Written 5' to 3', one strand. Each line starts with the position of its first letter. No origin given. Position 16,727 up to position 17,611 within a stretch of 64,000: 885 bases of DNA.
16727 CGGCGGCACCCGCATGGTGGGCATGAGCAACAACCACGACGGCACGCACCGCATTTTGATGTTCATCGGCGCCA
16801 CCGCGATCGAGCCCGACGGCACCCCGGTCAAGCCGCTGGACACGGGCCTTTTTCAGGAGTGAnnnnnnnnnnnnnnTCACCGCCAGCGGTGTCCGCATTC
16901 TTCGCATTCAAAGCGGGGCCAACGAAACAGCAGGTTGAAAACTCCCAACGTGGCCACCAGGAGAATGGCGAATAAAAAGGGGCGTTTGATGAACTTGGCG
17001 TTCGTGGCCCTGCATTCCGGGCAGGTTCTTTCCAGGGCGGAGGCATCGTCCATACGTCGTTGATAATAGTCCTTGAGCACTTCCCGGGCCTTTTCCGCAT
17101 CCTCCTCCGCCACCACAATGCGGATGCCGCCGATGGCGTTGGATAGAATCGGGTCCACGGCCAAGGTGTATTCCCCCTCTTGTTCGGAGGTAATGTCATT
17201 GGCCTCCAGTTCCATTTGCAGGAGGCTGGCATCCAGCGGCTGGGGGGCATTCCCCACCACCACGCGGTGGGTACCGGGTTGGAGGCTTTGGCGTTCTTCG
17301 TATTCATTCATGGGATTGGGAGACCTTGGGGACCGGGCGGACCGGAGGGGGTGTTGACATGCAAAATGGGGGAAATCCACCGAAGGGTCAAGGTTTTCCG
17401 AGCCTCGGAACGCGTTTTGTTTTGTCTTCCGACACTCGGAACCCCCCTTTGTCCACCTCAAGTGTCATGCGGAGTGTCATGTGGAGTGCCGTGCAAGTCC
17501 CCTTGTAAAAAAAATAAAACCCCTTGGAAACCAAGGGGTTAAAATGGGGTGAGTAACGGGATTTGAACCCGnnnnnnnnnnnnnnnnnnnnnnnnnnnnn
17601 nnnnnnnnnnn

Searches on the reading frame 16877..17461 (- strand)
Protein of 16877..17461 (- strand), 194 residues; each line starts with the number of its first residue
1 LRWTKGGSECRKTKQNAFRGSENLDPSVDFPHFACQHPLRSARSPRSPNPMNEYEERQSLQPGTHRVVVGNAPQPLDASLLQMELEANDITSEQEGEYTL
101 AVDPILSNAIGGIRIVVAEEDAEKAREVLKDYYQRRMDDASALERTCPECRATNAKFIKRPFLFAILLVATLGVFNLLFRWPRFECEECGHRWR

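Call 83: search_protein_families(library=pfam, proteins=[window:16877-17461:-], max_evalue=0.001)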
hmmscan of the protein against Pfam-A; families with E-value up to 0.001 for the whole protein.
window:16877-17461:- (194 aa): 1 family
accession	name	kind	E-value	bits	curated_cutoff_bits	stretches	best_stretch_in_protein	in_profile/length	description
PF09413.15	DUF2007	-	3.8e-07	30.6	25.7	1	73-131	8-64/66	Putative prokaryotic signal transducing protein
